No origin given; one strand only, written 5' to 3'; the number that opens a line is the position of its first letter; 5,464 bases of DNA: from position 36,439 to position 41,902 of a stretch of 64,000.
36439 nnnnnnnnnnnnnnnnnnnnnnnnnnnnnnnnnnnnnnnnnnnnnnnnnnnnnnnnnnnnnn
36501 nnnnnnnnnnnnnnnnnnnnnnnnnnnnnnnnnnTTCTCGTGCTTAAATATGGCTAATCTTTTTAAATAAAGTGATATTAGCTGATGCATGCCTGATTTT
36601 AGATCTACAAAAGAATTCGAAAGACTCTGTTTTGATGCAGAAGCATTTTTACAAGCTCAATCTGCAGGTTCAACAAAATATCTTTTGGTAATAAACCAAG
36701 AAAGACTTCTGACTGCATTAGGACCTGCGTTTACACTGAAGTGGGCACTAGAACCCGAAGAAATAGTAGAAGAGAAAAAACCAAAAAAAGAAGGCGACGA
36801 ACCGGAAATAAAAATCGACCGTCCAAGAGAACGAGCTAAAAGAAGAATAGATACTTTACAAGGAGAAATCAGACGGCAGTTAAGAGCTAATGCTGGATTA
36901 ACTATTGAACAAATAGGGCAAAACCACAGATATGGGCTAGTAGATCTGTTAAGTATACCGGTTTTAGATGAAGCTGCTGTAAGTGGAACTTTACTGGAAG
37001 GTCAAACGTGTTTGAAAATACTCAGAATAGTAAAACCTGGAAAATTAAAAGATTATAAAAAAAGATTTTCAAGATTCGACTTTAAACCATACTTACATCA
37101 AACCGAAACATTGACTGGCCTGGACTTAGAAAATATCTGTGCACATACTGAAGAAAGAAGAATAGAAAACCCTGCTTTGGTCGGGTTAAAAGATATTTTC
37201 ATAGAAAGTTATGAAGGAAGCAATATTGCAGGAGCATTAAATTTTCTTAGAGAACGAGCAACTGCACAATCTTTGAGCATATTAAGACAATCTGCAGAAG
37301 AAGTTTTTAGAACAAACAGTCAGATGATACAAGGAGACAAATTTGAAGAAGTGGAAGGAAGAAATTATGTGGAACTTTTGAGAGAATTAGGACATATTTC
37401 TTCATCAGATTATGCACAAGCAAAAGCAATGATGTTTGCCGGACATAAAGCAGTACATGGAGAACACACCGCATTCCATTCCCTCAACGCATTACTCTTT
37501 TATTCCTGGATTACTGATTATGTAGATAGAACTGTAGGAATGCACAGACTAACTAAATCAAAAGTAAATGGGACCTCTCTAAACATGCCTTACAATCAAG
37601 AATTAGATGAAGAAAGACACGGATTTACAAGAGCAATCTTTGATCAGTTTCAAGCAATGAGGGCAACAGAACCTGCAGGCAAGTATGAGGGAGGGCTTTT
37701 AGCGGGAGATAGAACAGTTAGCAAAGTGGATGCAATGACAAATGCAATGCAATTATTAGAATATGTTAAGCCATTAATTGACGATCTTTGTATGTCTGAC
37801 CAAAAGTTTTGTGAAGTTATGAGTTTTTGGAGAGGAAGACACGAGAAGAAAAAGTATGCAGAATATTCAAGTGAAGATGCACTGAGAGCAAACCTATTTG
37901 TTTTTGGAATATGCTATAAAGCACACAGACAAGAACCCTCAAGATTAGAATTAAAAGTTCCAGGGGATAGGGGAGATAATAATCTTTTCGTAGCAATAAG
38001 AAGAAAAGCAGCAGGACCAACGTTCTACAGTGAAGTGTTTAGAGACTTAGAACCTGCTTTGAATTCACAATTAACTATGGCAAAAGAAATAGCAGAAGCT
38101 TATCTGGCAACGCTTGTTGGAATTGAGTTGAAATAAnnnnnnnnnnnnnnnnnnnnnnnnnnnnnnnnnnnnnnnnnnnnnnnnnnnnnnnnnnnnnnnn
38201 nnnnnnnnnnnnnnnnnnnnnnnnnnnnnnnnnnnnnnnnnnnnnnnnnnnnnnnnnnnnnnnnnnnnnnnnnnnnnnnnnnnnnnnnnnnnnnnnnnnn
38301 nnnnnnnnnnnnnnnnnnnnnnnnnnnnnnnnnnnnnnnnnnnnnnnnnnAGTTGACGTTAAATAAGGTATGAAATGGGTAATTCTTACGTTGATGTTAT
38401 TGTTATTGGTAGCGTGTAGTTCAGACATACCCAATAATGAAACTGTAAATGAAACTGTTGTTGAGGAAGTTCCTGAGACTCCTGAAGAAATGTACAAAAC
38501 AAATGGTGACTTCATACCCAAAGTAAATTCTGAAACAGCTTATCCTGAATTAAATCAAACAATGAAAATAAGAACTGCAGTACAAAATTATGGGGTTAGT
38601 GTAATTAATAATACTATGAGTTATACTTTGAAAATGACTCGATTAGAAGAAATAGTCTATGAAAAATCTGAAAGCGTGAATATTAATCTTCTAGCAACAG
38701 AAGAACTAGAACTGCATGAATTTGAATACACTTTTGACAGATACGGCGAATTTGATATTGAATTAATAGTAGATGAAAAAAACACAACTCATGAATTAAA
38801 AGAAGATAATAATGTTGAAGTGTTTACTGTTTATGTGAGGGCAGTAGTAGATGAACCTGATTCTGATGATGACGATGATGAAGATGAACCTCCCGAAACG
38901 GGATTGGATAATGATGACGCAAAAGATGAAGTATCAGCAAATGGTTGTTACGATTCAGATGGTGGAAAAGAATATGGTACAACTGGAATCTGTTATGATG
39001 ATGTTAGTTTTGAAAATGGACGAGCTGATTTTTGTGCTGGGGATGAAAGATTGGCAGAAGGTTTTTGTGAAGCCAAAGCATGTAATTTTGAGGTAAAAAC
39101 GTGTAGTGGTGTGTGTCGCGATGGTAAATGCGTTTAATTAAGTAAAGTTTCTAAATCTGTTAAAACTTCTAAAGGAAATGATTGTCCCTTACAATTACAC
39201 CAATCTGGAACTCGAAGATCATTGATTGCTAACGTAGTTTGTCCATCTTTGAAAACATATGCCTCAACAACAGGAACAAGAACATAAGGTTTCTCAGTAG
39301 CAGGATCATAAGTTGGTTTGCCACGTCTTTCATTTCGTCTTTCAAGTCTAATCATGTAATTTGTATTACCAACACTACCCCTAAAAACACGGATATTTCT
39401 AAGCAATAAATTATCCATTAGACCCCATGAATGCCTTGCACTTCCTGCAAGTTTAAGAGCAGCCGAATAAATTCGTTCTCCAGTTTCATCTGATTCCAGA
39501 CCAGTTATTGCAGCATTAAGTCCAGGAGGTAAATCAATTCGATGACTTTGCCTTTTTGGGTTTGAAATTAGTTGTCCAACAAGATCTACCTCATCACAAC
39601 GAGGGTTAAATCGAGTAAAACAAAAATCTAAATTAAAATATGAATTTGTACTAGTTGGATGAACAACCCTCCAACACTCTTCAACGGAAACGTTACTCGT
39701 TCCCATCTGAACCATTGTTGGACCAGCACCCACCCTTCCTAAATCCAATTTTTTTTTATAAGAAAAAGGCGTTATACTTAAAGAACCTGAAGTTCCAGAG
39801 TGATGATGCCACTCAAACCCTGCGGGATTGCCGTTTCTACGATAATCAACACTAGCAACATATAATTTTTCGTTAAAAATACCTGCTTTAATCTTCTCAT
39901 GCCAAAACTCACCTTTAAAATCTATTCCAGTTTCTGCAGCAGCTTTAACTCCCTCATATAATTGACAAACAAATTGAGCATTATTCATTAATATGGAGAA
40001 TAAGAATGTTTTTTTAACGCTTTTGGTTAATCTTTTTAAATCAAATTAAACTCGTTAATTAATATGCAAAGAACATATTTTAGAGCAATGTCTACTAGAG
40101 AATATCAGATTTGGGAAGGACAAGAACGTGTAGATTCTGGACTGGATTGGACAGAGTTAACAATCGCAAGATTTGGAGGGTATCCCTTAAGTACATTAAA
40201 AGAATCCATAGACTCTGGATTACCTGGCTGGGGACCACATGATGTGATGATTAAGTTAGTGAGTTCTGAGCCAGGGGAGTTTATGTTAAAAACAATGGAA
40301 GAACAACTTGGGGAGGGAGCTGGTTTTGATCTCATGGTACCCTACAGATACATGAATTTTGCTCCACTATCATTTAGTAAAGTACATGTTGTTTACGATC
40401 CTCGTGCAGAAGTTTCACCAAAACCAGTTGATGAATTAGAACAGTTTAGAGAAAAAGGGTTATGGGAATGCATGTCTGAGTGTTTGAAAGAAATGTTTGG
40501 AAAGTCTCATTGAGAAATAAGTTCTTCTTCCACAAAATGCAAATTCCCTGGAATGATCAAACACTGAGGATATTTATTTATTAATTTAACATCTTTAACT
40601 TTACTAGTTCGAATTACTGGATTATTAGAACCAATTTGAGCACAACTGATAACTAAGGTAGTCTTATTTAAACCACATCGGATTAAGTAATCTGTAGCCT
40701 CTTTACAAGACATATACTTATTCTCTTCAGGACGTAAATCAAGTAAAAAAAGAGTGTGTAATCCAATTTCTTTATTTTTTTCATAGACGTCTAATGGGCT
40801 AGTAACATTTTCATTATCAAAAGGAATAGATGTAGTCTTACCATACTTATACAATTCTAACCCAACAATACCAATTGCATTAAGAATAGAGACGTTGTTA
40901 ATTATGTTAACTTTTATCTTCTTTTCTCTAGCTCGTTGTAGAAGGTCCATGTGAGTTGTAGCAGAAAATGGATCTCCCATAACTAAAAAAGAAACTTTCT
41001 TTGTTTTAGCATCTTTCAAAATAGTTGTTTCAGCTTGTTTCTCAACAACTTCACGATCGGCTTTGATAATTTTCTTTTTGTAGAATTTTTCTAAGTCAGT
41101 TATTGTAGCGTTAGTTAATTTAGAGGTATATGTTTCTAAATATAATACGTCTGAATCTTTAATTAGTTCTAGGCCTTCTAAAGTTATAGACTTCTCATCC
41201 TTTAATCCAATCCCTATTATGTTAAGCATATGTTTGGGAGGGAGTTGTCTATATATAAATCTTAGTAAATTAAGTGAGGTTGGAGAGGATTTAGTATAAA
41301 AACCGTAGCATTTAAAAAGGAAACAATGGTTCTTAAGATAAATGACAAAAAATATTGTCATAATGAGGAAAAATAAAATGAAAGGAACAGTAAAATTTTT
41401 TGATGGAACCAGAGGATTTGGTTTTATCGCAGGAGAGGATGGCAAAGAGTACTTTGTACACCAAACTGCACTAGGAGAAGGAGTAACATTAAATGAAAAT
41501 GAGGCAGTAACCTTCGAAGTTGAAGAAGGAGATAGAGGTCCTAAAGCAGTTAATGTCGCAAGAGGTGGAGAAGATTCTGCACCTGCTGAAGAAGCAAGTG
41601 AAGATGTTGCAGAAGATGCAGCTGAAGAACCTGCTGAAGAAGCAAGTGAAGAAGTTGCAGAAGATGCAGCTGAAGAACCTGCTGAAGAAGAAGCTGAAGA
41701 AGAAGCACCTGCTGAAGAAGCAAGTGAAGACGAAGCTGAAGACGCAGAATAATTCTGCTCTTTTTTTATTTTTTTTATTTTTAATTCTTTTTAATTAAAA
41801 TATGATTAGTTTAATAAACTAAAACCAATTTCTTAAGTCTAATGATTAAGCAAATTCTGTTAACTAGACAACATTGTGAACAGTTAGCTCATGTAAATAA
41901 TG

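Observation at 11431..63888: Mosaic genome: about 14 Arg-rich, Lys-poor genes interleaved with Lys-rich housekeeping genes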

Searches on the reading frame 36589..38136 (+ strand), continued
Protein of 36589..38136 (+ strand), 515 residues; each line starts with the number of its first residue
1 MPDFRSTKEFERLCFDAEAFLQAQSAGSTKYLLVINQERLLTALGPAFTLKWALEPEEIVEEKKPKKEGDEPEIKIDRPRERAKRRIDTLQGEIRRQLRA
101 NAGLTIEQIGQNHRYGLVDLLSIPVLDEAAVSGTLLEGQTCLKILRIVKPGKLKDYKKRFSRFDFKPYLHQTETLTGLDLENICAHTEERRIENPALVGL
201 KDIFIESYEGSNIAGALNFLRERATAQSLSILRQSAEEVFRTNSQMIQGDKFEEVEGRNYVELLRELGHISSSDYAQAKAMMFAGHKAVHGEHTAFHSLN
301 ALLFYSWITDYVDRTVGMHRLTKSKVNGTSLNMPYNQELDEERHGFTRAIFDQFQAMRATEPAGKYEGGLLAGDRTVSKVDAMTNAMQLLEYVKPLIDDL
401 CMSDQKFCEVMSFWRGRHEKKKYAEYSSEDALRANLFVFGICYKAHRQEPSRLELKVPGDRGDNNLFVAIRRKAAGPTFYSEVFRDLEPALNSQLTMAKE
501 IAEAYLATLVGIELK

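Call 55: fold_search(model_id=the predicted structure, library=pdb)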
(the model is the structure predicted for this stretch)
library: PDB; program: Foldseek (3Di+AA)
matches with E <= 10: 225; with E <= 0.001: 0
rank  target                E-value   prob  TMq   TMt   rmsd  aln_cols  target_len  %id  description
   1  8a6x_B                5.1e-01  0.09  0.09  0.12  26.9       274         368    9  Crystal structure of a chimeric LOV-Histidine kinase SB2F1 (asymmetrical variant, trigonal form with long c axis) (released 2024-01-10)
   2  8u8f_R                6.1e-01  0.08  0.11  0.17  22.2       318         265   12  GPR3 Orphan G-coupled Protein Receptor in complex with Dominant Negative Gs. (released 2024-03-06)
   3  5jxf_D                6.9e-01  0.03  0.09  0.07  25.4       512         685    8  Crystal structure of Flavobacterium psychrophilum DPP11 in complex with dipeptide Arg-Asp (released 2017-06-14)
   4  8otz_BR               7.6e-01  0.03  0.08  0.09  45.4       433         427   11  48-nm repeat of the native axonemal doublet microtubule from bovine sperm (released 2023-11-22)
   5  4rgv_B                8.3e-01  0.09  0.10  0.13  19.2       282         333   11  Crystal structure of the Methanocaldococcus jannaschii G1PDH (released 2015-07-22)
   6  9f5w_A                8.3e-01  0.02  0.08  0.08  46.0       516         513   12  Human condensin II - M18BP1 complex (released 2025-07-02)
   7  8a7h_A                9.5e-01  0.12  0.08  0.11  24.1       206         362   10  Crystal structure of a chimeric LOV-Histidine kinase SB2F1-I66R mutant (light state; asymmetrical variant, trigonal fo (released 2024-01-10)
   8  5azs_C                9.5e-01  0.02  0.08  0.09  34.4       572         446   10  Crystal structure of a membrane protein from Pseudomonas aeruginosa (released 2016-06-08)
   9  9pj2_B                1.2e+00  0.04  0.09  0.14  23.5       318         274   14  Crystal structure of non-haem diiron azetidine synthase from Streptomyces cacaoi var. asoensis complexed with iron, L- (released 2025-12-24)
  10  4mt4_A                1.2e+00  0.03  0.10  0.11  32.8       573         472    8  Crystal structure of the Campylobacter jejuni CmeC outer membrane channel (released 2014-09-24)
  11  2p1c_A                1.3e+00  0.07  0.13  0.16  17.2       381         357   10  T. Brucei Farnesyl Diphosphate Synthase Complexed with Bisphosphonate BPH-210 (released 2008-03-04)
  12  7buu_A                1.4e+00  0.06  0.13  0.17  18.1       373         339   10  Eucommia ulmoides TPT3, crystal form 1 (released 2021-02-17)
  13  6j6f_A                1.4e+00  0.04  0.08  0.12  23.7       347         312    8  Ligand binding domain 1 and 2 of Talaromyces marneffei Mp1 protein (released 2019-03-06)
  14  9oij_A                1.5e+00  0.33  0.16  0.35  14.9       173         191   12  Structure of S. Typhimurium 14028 Gifsy-1 prophage HepS (released 2026-01-28)
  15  8a52_A                1.7e+00  0.07  0.08  0.11  24.9       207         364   11  Crystal structure of a chimeric LOV-Histidine kinase SB2F1 (asymmetrical variant, trigonal form with long c-axis) (released 2023-12-27)
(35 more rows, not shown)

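Call 60: search_protein_families(library=padloc, proteins=[window:36589-38136:+], max_evalue=0.01)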
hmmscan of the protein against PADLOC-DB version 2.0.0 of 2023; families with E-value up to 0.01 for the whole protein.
window:36589-38136:+ (515 aa): 0 families

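Call 79: find_encoding_contigs(protein=P0047, flank=3000, max_places=3)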
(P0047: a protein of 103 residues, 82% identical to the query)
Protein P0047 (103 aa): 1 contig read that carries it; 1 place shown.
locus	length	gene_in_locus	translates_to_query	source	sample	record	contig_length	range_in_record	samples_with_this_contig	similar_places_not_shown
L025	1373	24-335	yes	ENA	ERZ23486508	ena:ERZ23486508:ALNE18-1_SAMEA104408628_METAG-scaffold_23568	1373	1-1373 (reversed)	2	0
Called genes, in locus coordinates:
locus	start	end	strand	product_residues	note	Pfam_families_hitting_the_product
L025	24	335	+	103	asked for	-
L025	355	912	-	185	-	PF28474:DUF8412, PF13376:OmdA (weak)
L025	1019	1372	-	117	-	?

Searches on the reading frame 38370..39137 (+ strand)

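Call 7: search_protein_families(library=pfam, proteins=[window:38370-39137:+], max_evalue=0.01)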
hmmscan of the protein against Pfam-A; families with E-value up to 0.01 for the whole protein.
window:38370-39137:+ (255 aa): 1 family
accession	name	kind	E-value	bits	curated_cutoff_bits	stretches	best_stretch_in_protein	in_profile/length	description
PF07705.17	CARDB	-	1.8e-06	28.5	22.7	1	47-150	3-99/101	CARDB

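Call 61: search_protein_families(library=padloc, proteins=[window:38370-39137:+], max_evalue=0.01)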
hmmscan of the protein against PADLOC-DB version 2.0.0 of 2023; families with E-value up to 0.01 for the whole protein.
window:38370-39137:+ (255 aa): 0 families

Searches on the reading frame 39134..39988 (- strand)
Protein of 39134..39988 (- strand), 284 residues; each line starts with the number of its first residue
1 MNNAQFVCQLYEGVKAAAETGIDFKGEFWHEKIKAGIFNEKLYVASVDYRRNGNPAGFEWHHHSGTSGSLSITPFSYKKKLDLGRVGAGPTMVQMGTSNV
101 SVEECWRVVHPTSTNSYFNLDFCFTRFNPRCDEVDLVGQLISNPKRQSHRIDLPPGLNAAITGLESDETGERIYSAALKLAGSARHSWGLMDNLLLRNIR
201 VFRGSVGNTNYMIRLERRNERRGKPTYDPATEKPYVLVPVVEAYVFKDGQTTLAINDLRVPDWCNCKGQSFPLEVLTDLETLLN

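Call 6: search_protein_families(library=pfam, proteins=[window:39134-39988:-], max_evalue=0.01)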
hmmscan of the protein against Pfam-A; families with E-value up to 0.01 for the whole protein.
window:39134-39988:- (284 aa): 0 families

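Call 21: search_protein_families(library=phrogs, proteins=[window:39134-39988:-], max_evalue=0.01)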
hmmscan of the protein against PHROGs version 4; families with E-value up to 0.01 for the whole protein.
window:39134-39988:- (284 aa): 0 families

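Call 22: search_protein_families(library=ncbifam, proteins=[window:39134-39988:-], max_evalue=0.01)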
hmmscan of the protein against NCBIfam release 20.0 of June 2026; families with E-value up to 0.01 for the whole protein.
window:39134-39988:- (284 aa): 0 families

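Call 60: search_protein_families(library=padloc, proteins=[window:39134-39988:-], max_evalue=0.01)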
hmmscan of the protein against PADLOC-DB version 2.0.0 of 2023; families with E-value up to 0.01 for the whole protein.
window:39134-39988:- (284 aa): 0 families

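Call 69: find_related_loci(query=window:39134-39988:-, collection=viral_contigs, flank=5000)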
Query window:39134-39988:- (284 aa) in viral_contigs; peptide patterns used: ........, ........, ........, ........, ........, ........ (x = any residue, [..] = any of these).
4 stretches matched a pattern, but none encodes a relative of the query by tblastn (E <= 1e-3).

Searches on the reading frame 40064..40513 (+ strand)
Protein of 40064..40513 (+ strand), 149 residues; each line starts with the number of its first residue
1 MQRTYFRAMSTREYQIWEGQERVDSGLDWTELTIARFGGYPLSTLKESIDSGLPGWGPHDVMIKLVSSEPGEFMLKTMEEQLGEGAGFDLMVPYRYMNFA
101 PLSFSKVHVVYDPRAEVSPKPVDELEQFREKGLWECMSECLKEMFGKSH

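Call 6: search_protein_families(library=pfam, proteins=[window:40064-40513:+], max_evalue=0.01)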
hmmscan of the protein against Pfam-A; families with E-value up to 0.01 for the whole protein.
window:40064-40513:+ (149 aa): 0 families

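Call 21: search_protein_families(library=phrogs, proteins=[window:40064-40513:+], max_evalue=0.01)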
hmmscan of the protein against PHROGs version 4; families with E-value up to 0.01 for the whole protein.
window:40064-40513:+ (149 aa): 0 families

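Call 22: search_protein_families(library=ncbifam, proteins=[window:40064-40513:+], max_evalue=0.01)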
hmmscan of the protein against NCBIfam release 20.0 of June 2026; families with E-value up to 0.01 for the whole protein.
window:40064-40513:+ (149 aa): 0 families

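Call 60: search_protein_families(library=padloc, proteins=[window:40064-40513:+], max_evalue=0.01)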
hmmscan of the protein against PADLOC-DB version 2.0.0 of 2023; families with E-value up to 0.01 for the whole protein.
window:40064-40513:+ (149 aa): 0 families
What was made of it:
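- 40064..40513 (+): Arg-rich class member, 149 aa ORFan. No hits (calls 6, 21, 22, 60).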

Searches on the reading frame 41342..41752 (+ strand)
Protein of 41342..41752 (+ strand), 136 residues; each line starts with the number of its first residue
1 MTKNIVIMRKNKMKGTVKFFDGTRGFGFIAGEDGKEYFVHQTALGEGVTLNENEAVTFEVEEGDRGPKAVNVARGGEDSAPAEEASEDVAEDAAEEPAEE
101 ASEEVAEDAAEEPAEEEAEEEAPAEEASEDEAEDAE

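Call 7: search_protein_families(library=pfam, proteins=[window:41342-41752:+], max_evalue=0.01)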
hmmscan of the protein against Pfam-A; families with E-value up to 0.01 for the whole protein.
window:41342-41752:+ (136 aa): 1 family
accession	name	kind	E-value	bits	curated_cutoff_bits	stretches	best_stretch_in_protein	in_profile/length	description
PF00313.28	CSD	-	2.6e-18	66.1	27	1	13-73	1-64/66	'Cold-shock' DNA-binding domain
